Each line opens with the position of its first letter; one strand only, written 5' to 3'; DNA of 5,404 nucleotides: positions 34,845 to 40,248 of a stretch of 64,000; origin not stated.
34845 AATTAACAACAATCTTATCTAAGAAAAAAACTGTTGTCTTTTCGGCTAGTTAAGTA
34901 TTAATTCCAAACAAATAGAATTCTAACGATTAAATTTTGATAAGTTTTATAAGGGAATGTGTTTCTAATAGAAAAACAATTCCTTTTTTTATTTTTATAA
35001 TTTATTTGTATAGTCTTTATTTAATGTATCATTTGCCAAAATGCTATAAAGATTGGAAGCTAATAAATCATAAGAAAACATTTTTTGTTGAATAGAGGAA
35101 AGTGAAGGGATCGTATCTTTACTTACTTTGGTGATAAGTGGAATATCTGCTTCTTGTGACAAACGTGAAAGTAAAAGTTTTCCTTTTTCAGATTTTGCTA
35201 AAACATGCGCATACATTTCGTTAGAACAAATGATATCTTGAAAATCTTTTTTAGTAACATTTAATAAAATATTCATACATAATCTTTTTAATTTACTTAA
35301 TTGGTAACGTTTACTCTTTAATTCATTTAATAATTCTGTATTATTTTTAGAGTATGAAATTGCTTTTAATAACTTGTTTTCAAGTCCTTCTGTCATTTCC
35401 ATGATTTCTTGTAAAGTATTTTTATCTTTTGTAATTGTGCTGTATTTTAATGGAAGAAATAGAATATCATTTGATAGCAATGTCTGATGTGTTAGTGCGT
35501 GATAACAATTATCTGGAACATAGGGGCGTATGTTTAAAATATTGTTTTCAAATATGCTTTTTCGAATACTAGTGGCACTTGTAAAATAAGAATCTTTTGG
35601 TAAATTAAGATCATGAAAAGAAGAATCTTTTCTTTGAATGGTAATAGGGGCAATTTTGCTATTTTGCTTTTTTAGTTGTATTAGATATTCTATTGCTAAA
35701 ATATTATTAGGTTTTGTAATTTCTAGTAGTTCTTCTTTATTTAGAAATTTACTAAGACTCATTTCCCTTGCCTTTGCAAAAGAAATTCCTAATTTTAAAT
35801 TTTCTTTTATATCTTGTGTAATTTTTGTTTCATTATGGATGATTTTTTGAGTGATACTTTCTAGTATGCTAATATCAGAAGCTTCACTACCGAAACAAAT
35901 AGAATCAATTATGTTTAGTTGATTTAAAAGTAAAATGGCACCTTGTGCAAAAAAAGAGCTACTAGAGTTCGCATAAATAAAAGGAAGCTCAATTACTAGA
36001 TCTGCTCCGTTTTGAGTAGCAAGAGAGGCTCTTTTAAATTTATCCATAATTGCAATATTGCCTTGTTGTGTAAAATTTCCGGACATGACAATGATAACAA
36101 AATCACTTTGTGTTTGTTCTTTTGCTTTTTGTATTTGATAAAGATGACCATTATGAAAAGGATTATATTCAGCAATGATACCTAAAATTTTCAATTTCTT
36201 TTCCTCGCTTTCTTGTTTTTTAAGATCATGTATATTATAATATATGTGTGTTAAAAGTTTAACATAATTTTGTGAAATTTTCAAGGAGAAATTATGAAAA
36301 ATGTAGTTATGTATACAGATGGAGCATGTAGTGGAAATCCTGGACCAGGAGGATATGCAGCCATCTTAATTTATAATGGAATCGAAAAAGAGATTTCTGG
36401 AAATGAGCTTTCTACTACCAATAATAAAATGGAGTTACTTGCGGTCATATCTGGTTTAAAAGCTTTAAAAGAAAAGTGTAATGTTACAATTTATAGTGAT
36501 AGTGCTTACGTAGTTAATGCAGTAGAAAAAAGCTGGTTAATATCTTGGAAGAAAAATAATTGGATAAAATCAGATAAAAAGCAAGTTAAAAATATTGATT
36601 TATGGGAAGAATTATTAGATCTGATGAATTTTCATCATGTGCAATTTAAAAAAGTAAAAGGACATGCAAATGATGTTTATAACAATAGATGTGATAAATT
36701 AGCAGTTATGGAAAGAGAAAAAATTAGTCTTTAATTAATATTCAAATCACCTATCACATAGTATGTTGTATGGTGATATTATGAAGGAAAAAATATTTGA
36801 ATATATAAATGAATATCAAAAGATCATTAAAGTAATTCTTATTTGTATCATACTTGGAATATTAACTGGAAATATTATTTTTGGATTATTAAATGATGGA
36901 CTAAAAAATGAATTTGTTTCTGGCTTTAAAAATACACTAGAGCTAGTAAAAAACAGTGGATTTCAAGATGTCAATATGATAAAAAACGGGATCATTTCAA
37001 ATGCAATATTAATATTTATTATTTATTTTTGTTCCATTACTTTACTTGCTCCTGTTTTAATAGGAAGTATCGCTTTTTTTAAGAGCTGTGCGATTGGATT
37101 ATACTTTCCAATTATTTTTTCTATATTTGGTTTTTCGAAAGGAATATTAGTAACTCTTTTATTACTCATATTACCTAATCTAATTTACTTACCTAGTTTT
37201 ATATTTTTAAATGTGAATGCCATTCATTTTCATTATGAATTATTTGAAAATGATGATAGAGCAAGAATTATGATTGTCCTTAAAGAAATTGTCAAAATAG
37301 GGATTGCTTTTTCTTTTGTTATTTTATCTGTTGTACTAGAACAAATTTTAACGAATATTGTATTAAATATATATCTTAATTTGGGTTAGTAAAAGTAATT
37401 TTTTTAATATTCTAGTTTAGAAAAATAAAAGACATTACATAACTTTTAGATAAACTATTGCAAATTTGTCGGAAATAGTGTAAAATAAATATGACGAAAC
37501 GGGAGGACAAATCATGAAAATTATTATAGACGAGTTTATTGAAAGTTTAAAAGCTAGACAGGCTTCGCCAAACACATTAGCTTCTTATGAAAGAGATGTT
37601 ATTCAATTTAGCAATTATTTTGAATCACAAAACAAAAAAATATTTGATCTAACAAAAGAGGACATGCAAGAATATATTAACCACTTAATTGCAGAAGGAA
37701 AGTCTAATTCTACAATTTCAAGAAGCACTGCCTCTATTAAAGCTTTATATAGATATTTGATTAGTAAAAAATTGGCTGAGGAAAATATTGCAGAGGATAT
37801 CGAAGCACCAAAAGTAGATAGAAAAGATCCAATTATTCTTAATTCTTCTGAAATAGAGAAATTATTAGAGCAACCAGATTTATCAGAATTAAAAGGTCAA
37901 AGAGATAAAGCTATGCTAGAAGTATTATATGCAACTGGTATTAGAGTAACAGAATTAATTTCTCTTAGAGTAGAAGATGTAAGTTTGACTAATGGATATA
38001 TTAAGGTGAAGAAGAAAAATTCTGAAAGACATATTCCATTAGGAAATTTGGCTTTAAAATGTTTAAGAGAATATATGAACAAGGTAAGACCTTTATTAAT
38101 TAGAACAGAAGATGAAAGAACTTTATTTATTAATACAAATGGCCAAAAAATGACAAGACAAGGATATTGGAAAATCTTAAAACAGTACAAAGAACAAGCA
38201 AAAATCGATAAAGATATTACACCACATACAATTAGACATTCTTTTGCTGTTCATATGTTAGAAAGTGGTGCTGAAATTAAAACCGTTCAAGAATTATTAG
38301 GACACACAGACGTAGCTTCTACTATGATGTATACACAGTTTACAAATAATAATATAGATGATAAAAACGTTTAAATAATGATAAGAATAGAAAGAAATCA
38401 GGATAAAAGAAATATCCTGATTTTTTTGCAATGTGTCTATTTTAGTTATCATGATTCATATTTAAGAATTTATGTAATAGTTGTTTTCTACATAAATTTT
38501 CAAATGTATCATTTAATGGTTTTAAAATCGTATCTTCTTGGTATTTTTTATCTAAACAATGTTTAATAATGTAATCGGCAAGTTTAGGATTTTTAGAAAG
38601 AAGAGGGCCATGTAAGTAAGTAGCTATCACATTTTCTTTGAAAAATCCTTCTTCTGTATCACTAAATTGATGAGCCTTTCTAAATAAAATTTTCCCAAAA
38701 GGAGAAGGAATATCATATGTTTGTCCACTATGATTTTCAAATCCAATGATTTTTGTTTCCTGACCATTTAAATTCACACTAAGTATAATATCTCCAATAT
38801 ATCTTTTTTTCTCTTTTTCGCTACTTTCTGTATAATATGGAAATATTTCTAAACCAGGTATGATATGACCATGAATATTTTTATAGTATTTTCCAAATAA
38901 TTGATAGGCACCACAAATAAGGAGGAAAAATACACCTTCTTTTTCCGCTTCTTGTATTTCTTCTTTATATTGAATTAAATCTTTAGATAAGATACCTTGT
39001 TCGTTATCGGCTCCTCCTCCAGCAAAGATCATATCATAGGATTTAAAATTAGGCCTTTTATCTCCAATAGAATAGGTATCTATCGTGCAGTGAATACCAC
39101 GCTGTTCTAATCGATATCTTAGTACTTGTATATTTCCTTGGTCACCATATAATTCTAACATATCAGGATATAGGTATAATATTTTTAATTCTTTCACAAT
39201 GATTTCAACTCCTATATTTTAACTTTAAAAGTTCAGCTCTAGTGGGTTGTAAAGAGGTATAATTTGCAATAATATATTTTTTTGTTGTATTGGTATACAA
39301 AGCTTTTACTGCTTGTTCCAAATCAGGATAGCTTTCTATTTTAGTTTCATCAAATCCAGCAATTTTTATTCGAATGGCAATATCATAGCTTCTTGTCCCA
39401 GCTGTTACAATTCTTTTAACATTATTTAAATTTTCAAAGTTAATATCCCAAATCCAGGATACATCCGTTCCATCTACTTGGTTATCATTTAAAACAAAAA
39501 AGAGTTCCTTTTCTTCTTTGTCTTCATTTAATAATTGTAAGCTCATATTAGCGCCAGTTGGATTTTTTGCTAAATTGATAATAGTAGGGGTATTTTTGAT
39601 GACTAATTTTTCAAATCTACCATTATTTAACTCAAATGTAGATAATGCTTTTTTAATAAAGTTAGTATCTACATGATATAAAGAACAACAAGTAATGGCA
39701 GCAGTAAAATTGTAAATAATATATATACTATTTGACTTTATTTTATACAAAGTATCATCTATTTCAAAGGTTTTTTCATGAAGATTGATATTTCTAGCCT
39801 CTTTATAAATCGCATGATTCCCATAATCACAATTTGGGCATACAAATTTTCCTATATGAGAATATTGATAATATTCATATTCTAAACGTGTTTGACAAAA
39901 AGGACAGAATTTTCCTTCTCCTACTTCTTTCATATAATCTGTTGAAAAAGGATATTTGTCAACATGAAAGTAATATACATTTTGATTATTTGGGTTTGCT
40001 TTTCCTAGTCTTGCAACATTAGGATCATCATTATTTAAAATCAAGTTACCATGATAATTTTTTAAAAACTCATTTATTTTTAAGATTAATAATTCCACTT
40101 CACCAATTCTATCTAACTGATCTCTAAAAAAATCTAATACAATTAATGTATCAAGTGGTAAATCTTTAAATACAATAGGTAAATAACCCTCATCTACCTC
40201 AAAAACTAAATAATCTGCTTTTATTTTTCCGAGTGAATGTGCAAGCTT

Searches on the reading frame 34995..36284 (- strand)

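Call 29: search_protein_families(library=pfam, proteins=[window:34995-36284:-], max_evalue=0.00001)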
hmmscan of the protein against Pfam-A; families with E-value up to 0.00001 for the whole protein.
window:34995-36284:- (429 aa): 3 families
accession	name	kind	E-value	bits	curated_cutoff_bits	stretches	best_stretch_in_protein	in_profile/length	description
PF05636.17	HIGH_NTase1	-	1.6e-126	423.3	27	1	32-423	2-396/402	HIGH Nucleotidyl Transferase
PF08218.17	Citrate_ly_lig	-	3.3e-06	27.3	20.9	0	36-68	4-36/182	Citrate lyase ligase C-terminal domain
PF01467.32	CTP_transf_like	-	3.7e-06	27.6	21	0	40-86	6-51/133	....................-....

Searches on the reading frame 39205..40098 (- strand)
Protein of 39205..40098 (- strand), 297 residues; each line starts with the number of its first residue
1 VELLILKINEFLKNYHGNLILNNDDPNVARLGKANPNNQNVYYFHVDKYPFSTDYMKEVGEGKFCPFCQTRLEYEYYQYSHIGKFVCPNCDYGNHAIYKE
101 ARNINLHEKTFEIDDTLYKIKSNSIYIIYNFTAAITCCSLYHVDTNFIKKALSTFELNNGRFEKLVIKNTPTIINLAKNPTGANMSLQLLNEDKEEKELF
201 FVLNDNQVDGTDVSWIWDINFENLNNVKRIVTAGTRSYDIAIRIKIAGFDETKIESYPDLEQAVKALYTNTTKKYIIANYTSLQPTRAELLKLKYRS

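Call 29: search_protein_families(library=pfam, proteins=[window:39205-40098:-], max_evalue=0.00001)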
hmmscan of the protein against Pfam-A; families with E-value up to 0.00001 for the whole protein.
window:39205-40098:- (297 aa): 1 family
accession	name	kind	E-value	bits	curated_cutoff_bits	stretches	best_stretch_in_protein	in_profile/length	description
PF08353.15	MurT_C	-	2.8e-36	124.3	25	1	176-283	1-110/110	MurT ligase C-terminal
